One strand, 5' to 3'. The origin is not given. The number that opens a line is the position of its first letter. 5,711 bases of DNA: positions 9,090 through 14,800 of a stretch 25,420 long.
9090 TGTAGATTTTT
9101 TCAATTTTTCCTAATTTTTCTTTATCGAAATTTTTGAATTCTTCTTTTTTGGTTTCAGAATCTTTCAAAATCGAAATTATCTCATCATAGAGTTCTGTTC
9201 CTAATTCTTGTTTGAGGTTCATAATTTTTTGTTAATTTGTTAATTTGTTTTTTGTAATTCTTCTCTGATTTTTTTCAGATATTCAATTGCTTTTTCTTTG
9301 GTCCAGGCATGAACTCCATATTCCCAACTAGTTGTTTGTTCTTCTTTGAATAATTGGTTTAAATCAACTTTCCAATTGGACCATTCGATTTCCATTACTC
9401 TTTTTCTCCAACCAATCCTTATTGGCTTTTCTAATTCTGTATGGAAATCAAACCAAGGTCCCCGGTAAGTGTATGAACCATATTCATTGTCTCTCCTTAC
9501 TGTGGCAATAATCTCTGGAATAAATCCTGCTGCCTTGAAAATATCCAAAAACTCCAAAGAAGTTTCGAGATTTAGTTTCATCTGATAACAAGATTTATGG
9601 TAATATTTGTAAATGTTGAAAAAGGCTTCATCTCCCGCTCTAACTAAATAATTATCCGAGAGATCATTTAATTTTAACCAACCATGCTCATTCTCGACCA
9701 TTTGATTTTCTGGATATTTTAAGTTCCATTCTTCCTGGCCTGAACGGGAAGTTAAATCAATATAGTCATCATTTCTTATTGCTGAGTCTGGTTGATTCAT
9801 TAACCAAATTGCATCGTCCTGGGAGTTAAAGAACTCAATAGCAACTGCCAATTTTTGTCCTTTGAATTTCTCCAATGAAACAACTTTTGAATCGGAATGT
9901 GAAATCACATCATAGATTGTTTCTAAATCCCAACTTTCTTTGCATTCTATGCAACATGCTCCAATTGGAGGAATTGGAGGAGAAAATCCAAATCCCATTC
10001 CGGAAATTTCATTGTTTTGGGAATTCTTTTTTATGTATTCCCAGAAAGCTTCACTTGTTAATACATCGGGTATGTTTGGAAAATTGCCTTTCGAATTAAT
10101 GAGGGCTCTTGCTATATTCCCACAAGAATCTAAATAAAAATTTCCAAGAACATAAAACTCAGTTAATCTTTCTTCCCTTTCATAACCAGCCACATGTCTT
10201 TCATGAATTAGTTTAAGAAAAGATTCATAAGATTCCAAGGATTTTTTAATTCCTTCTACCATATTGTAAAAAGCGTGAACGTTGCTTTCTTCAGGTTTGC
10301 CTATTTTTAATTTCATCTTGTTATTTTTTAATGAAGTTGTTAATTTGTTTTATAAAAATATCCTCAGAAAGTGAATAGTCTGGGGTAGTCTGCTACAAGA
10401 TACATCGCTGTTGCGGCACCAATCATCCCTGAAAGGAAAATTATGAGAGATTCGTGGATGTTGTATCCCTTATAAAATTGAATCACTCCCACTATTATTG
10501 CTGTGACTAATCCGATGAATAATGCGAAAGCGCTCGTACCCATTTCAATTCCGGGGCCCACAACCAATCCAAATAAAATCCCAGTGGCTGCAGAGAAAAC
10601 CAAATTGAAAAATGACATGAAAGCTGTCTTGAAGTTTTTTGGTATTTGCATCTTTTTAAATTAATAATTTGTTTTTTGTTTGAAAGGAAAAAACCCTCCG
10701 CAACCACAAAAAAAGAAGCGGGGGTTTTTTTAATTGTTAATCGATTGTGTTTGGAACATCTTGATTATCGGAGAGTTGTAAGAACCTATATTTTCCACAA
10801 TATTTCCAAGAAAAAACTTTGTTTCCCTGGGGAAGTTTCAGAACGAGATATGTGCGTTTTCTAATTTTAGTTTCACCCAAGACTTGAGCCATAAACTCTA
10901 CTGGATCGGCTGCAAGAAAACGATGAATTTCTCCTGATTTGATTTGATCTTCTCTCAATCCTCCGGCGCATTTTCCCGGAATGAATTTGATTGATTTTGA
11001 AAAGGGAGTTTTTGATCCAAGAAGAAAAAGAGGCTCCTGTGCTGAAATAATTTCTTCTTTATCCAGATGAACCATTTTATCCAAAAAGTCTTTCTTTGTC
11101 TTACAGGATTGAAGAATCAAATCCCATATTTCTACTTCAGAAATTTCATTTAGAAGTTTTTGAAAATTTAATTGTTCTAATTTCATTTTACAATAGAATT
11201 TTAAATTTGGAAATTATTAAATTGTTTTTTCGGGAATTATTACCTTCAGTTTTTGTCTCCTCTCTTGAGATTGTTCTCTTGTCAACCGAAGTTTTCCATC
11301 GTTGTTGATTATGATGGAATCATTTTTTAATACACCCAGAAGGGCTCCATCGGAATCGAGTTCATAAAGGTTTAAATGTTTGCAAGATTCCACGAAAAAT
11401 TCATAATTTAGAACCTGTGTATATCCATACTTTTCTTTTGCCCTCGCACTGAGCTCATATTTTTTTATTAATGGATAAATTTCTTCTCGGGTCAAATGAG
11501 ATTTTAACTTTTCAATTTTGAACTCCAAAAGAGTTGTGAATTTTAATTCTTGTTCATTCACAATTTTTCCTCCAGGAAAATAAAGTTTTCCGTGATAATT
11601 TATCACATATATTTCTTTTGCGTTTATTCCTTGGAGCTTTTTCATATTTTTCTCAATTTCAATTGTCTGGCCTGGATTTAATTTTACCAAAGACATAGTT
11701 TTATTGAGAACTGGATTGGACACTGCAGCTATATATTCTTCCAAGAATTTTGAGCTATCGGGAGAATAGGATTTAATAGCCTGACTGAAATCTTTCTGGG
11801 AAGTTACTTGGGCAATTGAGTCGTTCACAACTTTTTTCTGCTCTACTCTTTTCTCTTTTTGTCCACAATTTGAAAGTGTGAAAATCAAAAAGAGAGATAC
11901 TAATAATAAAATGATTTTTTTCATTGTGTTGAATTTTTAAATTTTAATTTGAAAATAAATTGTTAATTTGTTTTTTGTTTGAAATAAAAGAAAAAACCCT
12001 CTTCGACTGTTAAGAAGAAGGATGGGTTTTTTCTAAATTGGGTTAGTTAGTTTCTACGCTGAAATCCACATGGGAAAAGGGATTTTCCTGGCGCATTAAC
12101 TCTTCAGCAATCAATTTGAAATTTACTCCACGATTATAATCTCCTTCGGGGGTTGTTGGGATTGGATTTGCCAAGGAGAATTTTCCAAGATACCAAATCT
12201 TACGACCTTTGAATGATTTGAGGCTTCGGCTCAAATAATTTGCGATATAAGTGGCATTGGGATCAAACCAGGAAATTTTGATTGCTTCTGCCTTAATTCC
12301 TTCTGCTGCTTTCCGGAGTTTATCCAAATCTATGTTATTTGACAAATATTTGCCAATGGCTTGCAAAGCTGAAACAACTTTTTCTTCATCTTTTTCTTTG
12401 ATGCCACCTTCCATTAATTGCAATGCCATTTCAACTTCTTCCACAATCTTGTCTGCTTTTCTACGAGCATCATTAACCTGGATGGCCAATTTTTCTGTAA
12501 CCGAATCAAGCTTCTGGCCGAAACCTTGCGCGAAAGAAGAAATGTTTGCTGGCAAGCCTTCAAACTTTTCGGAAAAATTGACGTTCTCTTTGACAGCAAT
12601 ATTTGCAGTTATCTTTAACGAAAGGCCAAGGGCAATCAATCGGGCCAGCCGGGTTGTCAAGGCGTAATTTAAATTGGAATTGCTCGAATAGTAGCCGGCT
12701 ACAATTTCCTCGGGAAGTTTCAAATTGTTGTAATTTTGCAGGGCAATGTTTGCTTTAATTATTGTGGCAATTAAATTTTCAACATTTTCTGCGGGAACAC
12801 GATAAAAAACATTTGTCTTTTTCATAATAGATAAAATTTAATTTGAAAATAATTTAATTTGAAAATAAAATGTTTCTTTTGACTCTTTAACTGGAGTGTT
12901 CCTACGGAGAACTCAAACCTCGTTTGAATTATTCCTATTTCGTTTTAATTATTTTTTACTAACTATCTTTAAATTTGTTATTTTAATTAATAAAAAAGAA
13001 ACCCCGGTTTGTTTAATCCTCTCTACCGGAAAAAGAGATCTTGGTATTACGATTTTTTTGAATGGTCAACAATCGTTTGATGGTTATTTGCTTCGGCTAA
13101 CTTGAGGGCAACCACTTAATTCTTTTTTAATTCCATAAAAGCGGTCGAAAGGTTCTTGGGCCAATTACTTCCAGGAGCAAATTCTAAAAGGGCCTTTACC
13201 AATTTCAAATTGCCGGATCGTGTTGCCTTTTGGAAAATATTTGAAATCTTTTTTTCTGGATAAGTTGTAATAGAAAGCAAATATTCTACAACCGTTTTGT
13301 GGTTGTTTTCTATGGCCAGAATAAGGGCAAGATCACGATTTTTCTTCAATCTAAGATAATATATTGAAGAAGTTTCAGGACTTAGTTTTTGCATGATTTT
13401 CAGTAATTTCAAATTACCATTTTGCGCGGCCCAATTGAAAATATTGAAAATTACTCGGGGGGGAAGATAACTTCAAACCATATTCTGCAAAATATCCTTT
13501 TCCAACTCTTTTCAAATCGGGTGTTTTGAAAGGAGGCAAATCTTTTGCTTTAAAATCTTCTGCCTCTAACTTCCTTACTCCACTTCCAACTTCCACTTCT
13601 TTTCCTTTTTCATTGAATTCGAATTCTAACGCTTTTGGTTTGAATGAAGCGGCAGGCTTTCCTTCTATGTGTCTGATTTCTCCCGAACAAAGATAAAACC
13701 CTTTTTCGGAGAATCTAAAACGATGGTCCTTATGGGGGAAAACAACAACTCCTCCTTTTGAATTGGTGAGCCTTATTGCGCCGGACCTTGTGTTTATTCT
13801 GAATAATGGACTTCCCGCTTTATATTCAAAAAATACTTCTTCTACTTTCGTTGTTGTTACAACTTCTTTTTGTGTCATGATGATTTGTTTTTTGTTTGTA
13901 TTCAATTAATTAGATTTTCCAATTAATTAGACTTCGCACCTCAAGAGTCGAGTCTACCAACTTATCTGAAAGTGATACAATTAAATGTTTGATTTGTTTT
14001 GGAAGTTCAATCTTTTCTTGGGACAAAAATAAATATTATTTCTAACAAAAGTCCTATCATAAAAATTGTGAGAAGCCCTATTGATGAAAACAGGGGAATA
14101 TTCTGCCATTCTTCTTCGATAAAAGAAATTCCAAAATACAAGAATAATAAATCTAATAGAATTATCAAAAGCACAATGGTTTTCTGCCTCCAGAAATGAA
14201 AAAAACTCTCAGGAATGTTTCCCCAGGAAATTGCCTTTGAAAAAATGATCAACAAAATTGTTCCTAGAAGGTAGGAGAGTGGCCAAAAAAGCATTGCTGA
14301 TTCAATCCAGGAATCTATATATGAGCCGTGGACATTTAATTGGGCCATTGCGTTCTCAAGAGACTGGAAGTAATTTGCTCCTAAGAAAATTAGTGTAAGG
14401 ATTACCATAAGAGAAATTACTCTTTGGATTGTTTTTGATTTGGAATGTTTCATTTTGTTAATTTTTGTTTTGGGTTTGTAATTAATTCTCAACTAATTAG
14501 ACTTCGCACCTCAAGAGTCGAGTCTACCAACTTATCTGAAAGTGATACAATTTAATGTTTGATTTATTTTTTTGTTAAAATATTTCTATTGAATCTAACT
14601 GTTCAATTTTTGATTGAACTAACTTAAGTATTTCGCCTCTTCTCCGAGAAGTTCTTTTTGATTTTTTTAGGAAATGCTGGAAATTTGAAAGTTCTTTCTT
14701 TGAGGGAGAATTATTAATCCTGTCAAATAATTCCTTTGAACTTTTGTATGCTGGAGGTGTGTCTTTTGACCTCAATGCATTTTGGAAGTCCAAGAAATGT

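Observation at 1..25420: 25 kb of strictly co-oriented, envelope-biased ORFans with no hallmark genes: candidate cassette array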

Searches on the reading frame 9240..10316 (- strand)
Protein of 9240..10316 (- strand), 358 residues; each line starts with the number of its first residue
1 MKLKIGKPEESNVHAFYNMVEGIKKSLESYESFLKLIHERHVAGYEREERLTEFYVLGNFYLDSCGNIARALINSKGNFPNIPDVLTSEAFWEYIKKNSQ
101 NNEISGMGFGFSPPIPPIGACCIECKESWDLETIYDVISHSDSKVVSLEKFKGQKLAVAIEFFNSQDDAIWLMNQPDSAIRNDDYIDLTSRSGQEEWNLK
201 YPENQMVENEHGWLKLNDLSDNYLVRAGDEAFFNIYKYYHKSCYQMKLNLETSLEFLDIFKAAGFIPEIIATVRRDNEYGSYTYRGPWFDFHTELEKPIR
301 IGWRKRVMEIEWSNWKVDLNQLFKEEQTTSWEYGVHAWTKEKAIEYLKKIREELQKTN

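Call 101: search_solved_structures(query=A2, max_evalue=1)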
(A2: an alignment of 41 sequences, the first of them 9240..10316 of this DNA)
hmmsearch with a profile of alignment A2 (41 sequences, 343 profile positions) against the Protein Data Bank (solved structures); distinct sequences matched with E-value up to 1: 1.
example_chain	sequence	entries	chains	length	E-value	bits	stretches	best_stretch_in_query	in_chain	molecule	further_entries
2gmg_A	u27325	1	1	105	0.91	11.8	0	33-122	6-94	hypothetical protein Pf0610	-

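Call 102: search_protein_families(library=pfam, alignment_id=A2, max_evalue=0.01)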
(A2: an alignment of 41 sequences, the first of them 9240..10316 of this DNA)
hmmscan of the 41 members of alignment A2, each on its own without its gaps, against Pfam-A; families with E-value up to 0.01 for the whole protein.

A. member 1, window:9240-10316:- (358 aa): 0 families

B. families by the number of members that match (of 41 scanned): 3 families
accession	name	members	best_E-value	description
PF23555.2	zf-RING_Vps41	1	0.0039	Vps41 C-terminal RING finger domain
PF09041.15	Aurora-A_bind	1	0.0077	Aurora-A binding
PF03633.20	Glyco_hydro_65C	1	0.0097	Glycosyl hydrolase family 65, C-terminal domain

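Call 104: search_protein_families(library=phrogs, alignment_id=A2, max_evalue=0.001)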
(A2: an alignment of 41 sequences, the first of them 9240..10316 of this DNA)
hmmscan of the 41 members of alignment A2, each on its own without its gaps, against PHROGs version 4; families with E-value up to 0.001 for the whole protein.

A. member 1, window:9240-10316:- (358 aa): 0 families

B. families by the number of members that match (of 41 scanned): 0 families
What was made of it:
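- Tried and rejected: Profile searches against PDB, Pfam and PHROGs were also empty (calls 101, 102, 104).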

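Call 105: search_dna_similar(query=window:9240-10316:-, collection=plasmids, mode=protein, max_evalue=0.001, max_rows=25)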
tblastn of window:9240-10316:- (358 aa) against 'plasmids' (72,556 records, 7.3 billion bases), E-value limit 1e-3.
No match.
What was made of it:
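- Tried and rejected: tblastn of G33 against plasmids found nothing (call 105).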

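Call 106: search_dna_similar(query=window:9240-10316:-, collection=phages, mode=protein, max_evalue=0.001, max_rows=25)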
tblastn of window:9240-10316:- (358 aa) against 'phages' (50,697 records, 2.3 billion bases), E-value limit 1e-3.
Records with a match: 8; places in all: 8; records where one place covers at least 80% of the query: 0.
Best place of each record, by identity: <60% 8.
By first word of the organism name: Xanthomonas 4; Xylella 2; Erwinia 1; uncultured 1.
By host as written in the record: Xanthomonas hortorum pv. vitians CFBP8640 3; Xylella fastidiosa 2; Erwinia sp. YA1 1; Xanthomonas sp. Q 1; - 1.
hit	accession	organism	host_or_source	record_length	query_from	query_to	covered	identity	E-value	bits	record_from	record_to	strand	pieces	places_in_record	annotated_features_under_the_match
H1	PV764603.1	Xanthomonas phage PhiXhv-16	Xanthomonas hortorum pv. vitians ...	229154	245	352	30%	33.6%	2e-7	59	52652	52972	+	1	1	hypothetical protein (x2)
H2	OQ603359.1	Erwinia phage Ep032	Erwinia sp. YA1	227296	245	352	30%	33.6%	3e-7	58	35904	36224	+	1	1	record has no annotation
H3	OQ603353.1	Xanthomonas phage Ep026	Xanthomonas sp. Q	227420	245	352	30%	33.6%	3e-7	58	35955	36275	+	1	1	record has no annotation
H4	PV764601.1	Xanthomonas phage PhiXhv-12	Xanthomonas hortorum pv. vitians ...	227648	245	352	30%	33.6%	3e-7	58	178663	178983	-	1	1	hypothetical protein (x2)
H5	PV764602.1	Xanthomonas phage PhiXhv-15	Xanthomonas hortorum pv. vitians ...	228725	245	352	30%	33.6%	3e-7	58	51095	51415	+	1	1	hypothetical protein (x2)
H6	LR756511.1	uncultured phage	metagenomic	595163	287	352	18%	44.1%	4e-7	58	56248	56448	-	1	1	record has no annotation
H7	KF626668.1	Xylella phage Salvo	Xylella fastidiosa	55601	286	356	20%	39.4%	2e-6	56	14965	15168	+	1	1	hypothetical protein (x2) | ribosome_binding_site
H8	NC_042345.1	Xylella phage Salvo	Xylella fastidiosa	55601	286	356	20%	39.4%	2e-6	56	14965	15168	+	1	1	hypothetical protein | ribosome_binding_site | kinase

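Call 107: find_related_loci(query=A2, collection=viral_contigs, flank=8000)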
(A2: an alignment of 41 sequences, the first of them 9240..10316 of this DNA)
Query A2 (358 aa) in viral_contigs; peptide patterns used: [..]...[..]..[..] (x = any residue, [..] = any of these).
193 stretches matched a pattern; 89 encode a relative of the query (tblastn E <= 1e-3); the best 80 are kept; 80 distinct loci.
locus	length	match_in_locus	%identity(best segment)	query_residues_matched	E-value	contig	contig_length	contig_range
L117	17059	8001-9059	31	17-347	3e-52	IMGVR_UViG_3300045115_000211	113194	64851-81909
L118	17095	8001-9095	27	23-357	7e-27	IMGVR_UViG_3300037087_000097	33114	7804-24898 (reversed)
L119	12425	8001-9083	28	21-355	4e-27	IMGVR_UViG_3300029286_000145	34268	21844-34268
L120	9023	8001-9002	29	51-355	1e-26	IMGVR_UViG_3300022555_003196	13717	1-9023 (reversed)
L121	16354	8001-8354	38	239-354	4e-15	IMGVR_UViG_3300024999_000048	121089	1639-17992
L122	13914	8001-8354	38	239-354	4e-15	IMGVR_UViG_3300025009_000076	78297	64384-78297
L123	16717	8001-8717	34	17-354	3e-14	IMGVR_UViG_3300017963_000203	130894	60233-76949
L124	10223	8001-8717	34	17-354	3e-14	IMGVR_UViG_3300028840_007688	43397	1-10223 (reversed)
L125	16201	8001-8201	50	287-352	5e-13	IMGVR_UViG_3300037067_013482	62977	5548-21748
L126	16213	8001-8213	47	287-356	5e-12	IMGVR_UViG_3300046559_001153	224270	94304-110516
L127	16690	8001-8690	37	9-354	7e-12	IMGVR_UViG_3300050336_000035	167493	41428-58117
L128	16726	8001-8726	27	16-350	1e-11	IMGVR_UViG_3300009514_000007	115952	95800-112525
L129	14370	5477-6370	23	51-328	3e-11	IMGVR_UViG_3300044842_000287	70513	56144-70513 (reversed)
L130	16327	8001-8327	34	238-351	6e-11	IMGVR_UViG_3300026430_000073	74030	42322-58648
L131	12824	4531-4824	38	255-351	1e-10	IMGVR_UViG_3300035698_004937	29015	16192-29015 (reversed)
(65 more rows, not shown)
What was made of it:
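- The G33 family, and especially its C-terminal domain, occurs in more than 80 IMG/VR contigs and in jumbo phages (calls 106, 107).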

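Call 108: predict_structure(alignment_id=A2)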
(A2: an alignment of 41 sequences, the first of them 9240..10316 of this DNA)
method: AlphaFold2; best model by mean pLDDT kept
length: 358 residues; sequences in the alignment: 41
mean_pLDDT: 92.1   pTM: 0.85
mean pLDDT of the five models: 92.1, 91.5, 91.4, 91.3, 90.6
residues with pLDDT >= 90: 299; 70-90: 36; 50-70: 19; < 50: 4
segments of 3 or more residues with pLDDT < 50: 1-4
pLDDT, mean of each block of 10 residues (from residue 1): 62 93 98 98 96 97 96 92 97 92 77 90 96 94 97 97 93 95 98 97 97 96 97 97 92 94 83 66 78 91 92 95 96 97 98 90
secondary structure, 60 per line:
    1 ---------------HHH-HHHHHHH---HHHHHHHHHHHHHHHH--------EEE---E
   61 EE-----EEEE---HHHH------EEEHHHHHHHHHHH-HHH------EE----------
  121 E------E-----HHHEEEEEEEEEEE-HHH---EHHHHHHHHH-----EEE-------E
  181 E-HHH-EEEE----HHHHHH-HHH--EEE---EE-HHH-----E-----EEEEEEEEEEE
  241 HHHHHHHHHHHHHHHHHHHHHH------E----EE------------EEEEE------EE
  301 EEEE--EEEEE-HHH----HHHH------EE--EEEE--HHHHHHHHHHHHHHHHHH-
elements in order: H20-26 H30-45 E54-56 E60-62 E68-71 H75-78 E85-87 H88-98 E137-147 H156-164 E170-172 E187-190 H195-200 E207-209 E230-240 H241-262 E288-292 E299-304 E307-311 H320-323 E334-337 H340-357

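Call 111: fold_search(model_id=the predicted structure, library=pdb)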
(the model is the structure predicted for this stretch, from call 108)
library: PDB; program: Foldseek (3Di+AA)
matches with E <= 10: 192; with E <= 0.001: 0
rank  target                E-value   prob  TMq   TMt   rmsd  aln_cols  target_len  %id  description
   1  9t2w_A                1.8e-01  0.63  0.17  0.38   5.7       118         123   14  YdhG-like domain-containing protein (Frataxin) from Listeria monocytogenes (released 2025-11-19)
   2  9t2w_B                2.5e-01  0.51  0.16  0.37   6.7       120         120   13  YdhG-like domain-containing protein (Frataxin) from Listeria monocytogenes (released 2025-11-19)
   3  9j0x_A                8.2e-01  0.04  0.08  0.05  14.9       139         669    8  Cryo-EM Structure of the Guard Cell Potassium Channel GORK (released 2025-02-26)
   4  3e6c_C                8.2e-01  0.02  0.10  0.14  20.2       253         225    8  CprK OCPA DNA Complex (released 2008-09-30)
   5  5ofn_B                8.7e-01  0.08  0.11  0.17  15.3       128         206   11  Crystal structure of the heterotrimeric PriSLX primase from S. solfataricus. (released 2017-11-29)
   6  4mq9_A                1.0e+00  0.02  0.09  0.12  17.2       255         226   10  Crystal structure of Thermus thermophilus RNA polymerase holoenzyme in complex with GE23077 (released 2014-05-07)
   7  3e5u_C                1.1e+00  0.02  0.10  0.14  20.1       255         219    7  OCPA complexed CprK (C200S) (released 2008-09-30)
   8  9pfq_A                1.1e+00  0.02  0.10  0.12  18.5       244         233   11  The cryo-EM structure of C. crescentus DriD-ssDNA-RNAP-Sigma73-bapE promoter transcription activation complex (released 2026-02-25)
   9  3e5u_B                1.2e+00  0.02  0.10  0.14  20.4       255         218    6  OCPA complexed CprK (C200S) (released 2008-09-30)
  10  2h6b_B                1.2e+00  0.02  0.09  0.13  19.9       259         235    6  Crystal structure of oxidized CprK in complex with o-chlorophenolacetic acid (released 2006-07-04)
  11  3wod_B                1.2e+00  0.01  0.09  0.12  17.2       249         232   10  RNA polymerase-gp39 complex (released 2014-03-12)
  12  9dkn_A                1.3e+00  0.41  0.13  0.06   5.0        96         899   10  Apo aplysia Slo1 R202Q (released 2025-06-11)
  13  2h6b_A                1.3e+00  0.02  0.09  0.13  19.1       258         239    7  Crystal structure of oxidized CprK in complex with o-chlorophenolacetic acid (released 2006-07-04)
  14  6tnb                  1.4e+00  0.04  0.07  0.09  11.6        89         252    9  X-RAY STRUCTURE OF MPS1 IN COMPLEX WITH COMPOUND 41 (released 2020-05-13)
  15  4g7h_B                1.5e+00  0.01  0.08  0.12  17.6       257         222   11  Crystal structure of Thermus thermophilus transcription initiation complex (released 2012-10-31)
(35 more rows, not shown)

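Call 112: fold_search(model_id=the predicted structure, library=viral)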
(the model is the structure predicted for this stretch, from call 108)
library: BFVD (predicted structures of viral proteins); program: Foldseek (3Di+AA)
matches with E <= 10: 325; with E <= 0.001: 0
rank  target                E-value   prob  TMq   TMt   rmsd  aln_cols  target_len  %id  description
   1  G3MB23                1.1e-02  0.99  0.20  0.43   5.8       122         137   11  Gp643 [Bacillus phage G]
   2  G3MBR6                3.9e-02  0.75  0.16  0.34  11.2       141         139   13  Gp200 [Bacillus phage G]
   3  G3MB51                8.8e-02  0.69  0.16  0.35   7.5       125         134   14  Gp671 [Bacillus phage G]
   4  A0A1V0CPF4            2.5e-01  0.04  0.11  0.12  24.0       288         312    9  (no name in the UniProt tables at hand)
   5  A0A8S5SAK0            3.2e-01  0.16  0.13  0.12  14.6       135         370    7  Competence protein [Siphoviridae sp. ctgaY24]
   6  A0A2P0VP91            4.8e-01  0.09  0.10  0.23  12.8       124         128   10  2OG-Fe(II) oxygenase superfamily protein [Tetraselmis virus 1]
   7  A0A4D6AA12            5.1e-01  0.16  0.12  0.25   9.5       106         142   11  (no name in the UniProt tables at hand)
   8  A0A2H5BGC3            5.4e-01  0.11  0.13  0.23  11.8       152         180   12  Head completion protein [Vibrio phage Ceto]
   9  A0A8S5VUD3            5.7e-01  0.16  0.15  0.31   8.1       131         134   13  Uncharacterized protein [Ackermannviridae sp.]
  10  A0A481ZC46            6.0e-01  0.02  0.09  0.08  21.2       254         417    9  Uncharacterized protein [Pithovirus LCPAC404]
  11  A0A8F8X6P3            6.4e-01  0.44  0.19  0.17   4.7       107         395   11  (no name in the UniProt tables at hand)
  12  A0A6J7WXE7            6.4e-01  0.38  0.18  0.36   5.1       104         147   10  Uncharacterized protein [uncultured Caudovirales phage]
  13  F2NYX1                6.8e-01  0.35  0.15  0.35   4.4        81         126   10  Complete DpAV4 genome [Diadromus pulchellus ascovirus 4a]
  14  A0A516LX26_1          6.8e-01  0.02  0.10  0.05  16.8       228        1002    9  (no name in the UniProt tables at hand)
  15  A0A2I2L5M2            7.2e-01  0.23  0.16  0.28   9.5       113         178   12  Uncharacterized protein [Orpheovirus IHUMI-LCC2]
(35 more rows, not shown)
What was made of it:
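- Tried and rejected: Foldseek of the good G33 model found nothing significant in PDB or BFVD (calls 111, 112).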

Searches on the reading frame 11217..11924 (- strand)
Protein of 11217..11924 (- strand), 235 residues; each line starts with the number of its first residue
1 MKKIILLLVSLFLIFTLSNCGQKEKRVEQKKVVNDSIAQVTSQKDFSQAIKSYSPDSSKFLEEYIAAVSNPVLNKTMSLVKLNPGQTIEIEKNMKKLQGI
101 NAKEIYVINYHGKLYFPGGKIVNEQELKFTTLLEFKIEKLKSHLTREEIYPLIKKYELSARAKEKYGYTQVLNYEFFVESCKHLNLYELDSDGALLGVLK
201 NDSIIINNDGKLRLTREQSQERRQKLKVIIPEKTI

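Call 126: find_related_loci(query=window:11217-11924:-, collection=viral_contigs, flank=5000)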
Query window:11217-11924:- (235 aa) in viral_contigs; peptide patterns used: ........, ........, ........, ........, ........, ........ (x = any residue, [..] = any of these).
30 stretches matched a pattern, but none encodes a relative of the query by tblastn (E <= 1e-3).

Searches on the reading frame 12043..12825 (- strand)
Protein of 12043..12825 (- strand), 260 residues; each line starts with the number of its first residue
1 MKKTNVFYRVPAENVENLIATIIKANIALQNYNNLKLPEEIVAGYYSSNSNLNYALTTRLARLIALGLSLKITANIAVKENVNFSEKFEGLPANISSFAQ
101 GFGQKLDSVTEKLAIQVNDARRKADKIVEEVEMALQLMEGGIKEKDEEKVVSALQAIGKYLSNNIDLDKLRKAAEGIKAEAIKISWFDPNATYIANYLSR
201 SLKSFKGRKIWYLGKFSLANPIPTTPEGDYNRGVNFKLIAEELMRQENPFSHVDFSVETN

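Call 125: find_related_loci(query=window:12043-12825:-, collection=viral_contigs, flank=5000)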
Query window:12043-12825:- (260 aa) in viral_contigs; peptide patterns used: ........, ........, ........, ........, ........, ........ (x = any residue, [..] = any of these).
12 stretches matched a pattern, but none encodes a relative of the query by tblastn (E <= 1e-3).

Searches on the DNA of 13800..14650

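Call 75: search_rna_families(source=window, start=13800, end=14650, threshold=evalue, max_evalue=1)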
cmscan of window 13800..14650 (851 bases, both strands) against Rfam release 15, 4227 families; matches with E-value up to 1: 1.
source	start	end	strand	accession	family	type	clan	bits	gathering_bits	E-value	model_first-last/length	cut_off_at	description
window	13812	13874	+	RF02706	TeloSII_ncR30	Gene; sRNA;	-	14.7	86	0.84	1-226/226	no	TeloSII non coding RNA 30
